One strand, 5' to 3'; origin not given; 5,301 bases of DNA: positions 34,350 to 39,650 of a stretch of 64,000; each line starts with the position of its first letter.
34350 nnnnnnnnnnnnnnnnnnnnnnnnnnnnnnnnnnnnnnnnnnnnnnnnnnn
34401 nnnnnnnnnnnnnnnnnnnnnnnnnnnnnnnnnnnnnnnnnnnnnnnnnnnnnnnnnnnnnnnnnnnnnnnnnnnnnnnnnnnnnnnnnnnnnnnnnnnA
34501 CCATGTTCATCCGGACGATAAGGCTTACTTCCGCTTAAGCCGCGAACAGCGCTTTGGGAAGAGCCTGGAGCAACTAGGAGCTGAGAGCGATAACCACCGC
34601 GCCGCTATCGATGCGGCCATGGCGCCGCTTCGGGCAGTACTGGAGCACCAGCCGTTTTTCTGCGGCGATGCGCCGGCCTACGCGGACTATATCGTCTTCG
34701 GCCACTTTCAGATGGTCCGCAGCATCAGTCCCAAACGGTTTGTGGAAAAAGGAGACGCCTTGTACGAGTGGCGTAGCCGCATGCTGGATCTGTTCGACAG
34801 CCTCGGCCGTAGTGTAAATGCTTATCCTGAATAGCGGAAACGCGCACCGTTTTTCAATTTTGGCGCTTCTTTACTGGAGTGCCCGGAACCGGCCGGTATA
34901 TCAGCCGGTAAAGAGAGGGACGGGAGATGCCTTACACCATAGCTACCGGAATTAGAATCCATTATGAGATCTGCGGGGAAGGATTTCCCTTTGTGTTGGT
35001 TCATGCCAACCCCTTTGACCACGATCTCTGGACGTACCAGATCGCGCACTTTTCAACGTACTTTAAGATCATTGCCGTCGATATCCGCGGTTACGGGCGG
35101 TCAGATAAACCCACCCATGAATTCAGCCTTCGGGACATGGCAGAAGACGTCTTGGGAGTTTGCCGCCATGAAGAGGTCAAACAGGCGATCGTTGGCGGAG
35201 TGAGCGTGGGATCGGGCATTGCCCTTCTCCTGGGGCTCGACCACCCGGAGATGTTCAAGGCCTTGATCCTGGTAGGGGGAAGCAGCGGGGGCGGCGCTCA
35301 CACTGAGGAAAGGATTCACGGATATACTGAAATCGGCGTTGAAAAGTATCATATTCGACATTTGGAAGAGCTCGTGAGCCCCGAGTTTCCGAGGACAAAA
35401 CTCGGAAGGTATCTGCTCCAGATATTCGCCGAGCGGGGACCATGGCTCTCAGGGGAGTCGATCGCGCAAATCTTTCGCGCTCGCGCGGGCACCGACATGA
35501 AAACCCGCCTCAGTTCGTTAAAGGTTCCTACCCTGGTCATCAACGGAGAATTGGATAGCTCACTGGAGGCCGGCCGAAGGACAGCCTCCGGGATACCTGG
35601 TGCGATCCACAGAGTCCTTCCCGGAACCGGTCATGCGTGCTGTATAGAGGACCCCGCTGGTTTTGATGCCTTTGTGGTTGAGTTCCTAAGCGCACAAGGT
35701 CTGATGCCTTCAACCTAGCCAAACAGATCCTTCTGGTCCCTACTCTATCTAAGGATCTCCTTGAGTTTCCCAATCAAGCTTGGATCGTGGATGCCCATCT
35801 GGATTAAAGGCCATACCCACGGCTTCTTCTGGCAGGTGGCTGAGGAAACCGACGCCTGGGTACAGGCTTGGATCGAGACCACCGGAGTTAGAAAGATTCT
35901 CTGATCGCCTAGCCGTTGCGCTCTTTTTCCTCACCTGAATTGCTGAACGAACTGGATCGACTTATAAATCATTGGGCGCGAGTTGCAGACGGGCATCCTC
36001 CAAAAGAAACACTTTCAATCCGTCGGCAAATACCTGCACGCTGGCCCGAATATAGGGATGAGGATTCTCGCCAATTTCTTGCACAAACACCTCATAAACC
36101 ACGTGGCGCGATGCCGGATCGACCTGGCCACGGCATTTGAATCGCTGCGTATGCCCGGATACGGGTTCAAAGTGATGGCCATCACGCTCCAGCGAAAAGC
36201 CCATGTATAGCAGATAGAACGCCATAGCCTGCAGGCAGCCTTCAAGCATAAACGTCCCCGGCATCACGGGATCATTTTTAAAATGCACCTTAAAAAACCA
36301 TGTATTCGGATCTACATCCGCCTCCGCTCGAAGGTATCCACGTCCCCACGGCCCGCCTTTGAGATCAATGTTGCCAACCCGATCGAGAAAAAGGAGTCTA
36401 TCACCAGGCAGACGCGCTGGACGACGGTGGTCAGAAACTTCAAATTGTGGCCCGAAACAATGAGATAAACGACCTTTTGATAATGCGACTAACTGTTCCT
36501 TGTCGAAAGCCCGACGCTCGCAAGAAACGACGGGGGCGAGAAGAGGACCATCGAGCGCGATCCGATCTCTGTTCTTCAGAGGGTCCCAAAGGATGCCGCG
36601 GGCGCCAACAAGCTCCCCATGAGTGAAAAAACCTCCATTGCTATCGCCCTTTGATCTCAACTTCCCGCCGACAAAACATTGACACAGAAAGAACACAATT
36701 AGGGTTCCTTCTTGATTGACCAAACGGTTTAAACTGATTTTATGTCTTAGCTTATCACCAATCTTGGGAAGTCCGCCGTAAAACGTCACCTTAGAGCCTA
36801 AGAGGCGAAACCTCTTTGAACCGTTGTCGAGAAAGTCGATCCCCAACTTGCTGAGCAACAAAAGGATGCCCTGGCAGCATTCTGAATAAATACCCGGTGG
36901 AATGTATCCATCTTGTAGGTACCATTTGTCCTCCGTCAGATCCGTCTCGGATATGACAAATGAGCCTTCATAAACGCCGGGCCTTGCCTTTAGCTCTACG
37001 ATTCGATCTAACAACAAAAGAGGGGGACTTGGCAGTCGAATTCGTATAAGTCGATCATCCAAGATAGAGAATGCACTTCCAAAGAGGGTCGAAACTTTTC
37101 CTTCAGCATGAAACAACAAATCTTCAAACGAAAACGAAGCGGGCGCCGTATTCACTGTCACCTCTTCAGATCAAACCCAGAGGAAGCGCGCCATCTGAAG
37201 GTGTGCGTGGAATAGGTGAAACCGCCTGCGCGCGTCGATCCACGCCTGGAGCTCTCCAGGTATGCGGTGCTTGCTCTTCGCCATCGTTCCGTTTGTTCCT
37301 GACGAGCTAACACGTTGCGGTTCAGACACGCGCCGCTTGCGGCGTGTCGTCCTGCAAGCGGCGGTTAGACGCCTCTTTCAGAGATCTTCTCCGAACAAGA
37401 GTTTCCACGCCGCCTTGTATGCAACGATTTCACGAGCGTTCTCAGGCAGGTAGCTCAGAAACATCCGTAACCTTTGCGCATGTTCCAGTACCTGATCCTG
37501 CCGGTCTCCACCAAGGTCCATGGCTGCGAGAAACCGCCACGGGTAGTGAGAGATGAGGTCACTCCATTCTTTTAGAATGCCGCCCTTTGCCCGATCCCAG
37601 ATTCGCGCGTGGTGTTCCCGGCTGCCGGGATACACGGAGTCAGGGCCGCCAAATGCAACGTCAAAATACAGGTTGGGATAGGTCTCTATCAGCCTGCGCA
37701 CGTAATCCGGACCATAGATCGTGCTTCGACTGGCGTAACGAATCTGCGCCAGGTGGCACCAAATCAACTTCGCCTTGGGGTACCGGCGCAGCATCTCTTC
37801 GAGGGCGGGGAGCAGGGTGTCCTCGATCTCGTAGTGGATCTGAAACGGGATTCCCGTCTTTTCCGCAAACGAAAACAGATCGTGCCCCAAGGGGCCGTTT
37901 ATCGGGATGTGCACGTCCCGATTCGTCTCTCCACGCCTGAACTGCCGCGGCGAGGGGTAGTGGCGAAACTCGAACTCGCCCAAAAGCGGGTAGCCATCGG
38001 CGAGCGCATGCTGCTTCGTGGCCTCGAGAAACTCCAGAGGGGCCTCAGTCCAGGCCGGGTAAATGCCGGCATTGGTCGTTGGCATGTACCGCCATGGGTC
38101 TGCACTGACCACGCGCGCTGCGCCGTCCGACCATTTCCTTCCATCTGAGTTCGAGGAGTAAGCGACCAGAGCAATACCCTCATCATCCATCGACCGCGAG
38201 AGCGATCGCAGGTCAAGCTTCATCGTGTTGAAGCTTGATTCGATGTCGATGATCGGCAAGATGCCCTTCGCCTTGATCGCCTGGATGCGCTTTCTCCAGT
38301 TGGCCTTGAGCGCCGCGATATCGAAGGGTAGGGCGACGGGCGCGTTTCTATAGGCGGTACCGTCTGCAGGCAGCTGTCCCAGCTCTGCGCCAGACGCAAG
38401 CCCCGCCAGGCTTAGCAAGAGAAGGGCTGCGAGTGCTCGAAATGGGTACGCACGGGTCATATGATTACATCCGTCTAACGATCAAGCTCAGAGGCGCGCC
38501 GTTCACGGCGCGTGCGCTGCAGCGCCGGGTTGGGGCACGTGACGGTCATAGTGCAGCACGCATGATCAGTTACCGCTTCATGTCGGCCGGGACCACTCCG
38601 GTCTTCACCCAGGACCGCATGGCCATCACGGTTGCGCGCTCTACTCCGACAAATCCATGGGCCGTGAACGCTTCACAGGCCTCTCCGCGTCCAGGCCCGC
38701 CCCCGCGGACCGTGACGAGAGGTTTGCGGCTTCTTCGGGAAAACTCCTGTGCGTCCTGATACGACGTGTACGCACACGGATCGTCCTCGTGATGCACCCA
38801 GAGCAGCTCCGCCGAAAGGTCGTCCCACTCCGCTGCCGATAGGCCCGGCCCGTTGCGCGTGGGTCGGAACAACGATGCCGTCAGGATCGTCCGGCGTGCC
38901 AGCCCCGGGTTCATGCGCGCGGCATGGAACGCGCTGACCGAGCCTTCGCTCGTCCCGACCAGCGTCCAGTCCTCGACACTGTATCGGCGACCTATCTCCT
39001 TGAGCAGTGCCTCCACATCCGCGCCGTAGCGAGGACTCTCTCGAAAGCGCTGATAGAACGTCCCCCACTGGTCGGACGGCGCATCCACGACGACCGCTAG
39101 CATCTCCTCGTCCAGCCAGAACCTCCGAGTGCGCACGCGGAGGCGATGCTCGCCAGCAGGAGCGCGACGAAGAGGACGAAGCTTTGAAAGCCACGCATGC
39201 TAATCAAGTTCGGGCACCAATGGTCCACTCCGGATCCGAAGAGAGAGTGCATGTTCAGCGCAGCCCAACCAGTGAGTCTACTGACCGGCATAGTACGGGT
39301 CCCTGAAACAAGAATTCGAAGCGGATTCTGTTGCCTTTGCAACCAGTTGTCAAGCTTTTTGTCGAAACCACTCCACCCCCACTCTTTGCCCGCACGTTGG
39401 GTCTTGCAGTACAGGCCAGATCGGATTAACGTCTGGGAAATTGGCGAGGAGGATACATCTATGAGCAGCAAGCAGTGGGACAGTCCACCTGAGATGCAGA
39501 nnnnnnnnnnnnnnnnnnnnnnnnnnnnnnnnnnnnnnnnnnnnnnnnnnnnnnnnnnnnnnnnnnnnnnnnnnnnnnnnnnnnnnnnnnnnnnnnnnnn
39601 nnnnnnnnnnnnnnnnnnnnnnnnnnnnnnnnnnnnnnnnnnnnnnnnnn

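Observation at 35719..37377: AT-rich island encoding a standalone tandem hot-dog FabA/FabZ-like dehydratase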

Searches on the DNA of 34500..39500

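Call 60: search_rna_families(source=window, start=34500, end=39500, threshold=evalue, max_evalue=1)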
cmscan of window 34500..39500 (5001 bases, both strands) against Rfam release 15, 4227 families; matches with E-value up to 1: 2.
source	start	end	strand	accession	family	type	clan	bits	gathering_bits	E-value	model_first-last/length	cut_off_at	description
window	35737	35762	-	RF02914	DUF805b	Cis-reg;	CL00115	22.8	35.6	0.004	1-35/35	no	DUF805b RNA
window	35755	35814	-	RF03165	2dG-II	Cis-reg; riboswitch;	CL00123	22.7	60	0.064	1-71/71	no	2dG-II purine riboswitch aptamer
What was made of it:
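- Tried and rejected: The Rfam scan of 34.5-39.5 kb gave only sub-threshold hits (call 60).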
